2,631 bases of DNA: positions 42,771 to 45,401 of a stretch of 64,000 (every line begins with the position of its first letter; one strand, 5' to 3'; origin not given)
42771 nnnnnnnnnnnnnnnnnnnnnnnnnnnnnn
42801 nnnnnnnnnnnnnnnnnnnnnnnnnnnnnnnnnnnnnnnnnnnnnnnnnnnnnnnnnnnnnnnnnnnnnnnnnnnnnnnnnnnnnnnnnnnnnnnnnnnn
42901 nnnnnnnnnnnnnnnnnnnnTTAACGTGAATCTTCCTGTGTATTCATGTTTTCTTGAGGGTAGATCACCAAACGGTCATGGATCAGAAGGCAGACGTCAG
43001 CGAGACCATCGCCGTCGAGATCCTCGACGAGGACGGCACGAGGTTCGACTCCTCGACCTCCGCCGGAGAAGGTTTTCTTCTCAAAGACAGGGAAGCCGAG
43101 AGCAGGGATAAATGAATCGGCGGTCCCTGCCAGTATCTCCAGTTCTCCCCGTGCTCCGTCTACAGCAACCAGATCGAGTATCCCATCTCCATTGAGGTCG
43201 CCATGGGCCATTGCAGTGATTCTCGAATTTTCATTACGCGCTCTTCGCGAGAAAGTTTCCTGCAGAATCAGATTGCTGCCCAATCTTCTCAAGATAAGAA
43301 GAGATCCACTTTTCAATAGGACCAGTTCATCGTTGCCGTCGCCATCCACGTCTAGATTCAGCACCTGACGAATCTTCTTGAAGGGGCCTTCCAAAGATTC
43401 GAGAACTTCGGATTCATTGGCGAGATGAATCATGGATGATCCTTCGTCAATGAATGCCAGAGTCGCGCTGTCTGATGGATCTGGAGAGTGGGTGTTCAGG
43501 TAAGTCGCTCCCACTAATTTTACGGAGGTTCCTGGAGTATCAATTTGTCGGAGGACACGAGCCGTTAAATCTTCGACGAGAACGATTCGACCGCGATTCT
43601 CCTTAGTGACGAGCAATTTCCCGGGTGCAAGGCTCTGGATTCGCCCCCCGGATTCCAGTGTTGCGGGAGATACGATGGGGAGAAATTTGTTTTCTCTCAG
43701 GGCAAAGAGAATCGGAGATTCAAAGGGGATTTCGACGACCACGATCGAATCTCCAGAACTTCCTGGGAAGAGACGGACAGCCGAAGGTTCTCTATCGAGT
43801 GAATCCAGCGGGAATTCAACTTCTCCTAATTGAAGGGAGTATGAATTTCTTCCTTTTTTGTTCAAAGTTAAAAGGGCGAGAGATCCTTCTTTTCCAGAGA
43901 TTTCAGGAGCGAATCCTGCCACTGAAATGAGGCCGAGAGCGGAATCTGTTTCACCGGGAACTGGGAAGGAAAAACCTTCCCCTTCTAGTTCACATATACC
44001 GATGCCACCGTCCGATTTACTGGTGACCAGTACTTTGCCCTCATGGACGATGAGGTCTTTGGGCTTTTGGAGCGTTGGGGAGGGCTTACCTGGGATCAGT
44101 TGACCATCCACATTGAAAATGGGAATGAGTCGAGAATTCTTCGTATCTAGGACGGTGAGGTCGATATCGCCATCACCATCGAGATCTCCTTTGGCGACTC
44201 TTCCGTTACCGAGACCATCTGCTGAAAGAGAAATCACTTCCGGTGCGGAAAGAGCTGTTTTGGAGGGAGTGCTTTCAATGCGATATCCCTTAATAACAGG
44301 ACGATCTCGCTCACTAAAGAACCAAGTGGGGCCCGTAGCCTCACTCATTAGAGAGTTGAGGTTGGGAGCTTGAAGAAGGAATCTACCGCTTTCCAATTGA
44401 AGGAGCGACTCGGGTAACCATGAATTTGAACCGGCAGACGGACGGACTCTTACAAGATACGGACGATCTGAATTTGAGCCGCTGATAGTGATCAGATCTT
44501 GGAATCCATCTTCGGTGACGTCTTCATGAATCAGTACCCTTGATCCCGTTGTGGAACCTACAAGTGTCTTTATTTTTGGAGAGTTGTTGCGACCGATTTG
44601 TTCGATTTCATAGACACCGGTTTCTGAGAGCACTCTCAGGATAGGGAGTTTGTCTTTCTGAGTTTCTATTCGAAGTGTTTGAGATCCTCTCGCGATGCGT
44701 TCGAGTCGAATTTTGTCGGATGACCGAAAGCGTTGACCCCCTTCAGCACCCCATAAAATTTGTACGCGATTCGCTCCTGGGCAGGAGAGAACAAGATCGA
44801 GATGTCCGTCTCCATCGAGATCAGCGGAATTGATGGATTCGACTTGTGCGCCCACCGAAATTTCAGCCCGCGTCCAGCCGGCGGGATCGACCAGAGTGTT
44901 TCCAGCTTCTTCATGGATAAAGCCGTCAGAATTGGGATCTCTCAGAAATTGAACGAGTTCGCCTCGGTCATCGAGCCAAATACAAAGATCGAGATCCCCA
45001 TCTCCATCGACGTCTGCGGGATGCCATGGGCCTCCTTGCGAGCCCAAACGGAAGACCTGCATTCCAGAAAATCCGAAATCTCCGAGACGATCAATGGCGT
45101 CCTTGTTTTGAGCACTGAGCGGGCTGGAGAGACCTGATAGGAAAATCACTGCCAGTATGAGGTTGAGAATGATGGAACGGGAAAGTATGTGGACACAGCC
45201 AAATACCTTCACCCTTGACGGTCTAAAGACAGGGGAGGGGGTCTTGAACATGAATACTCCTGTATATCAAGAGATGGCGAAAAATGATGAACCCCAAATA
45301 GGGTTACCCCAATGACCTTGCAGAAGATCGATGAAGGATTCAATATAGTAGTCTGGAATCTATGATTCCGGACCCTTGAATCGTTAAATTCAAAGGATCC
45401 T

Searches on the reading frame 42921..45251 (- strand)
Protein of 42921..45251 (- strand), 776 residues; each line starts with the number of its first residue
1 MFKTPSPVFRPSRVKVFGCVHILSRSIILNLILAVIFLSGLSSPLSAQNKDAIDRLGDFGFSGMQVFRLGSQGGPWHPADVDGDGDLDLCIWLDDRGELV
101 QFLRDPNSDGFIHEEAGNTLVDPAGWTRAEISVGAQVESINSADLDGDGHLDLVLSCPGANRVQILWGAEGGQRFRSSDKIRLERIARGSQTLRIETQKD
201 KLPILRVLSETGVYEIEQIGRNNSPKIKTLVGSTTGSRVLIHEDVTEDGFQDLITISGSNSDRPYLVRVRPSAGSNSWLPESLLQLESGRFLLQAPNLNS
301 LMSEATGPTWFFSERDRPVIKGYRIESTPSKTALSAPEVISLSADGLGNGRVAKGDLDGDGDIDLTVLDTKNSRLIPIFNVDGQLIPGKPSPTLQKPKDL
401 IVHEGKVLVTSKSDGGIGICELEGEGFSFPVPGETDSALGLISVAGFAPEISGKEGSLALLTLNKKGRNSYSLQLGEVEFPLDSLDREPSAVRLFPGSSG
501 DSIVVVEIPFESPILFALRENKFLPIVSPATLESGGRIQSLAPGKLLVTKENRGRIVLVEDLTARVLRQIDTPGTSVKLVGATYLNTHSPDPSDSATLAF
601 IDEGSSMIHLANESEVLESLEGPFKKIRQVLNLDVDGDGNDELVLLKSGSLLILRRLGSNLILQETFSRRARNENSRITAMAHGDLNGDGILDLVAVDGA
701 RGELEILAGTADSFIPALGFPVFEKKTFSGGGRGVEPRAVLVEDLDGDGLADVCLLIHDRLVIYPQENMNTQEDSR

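Call 83: search_protein_families(library=pfam, proteins=[window:42921-45251:-], max_evalue=0.00001)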
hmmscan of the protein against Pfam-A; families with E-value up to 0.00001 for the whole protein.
window:42921-45251:- (776 aa): 2 families
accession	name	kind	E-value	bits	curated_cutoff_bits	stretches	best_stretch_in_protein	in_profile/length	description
PF13517.12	FG-GAP_3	-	3.4e-25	88.8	26.9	2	634-695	1-60/61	FG-GAP-like repeat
PF01839.29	FG-GAP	-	1.1e-13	51.1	22.1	0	139-160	4-25/37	FG-GAP repeat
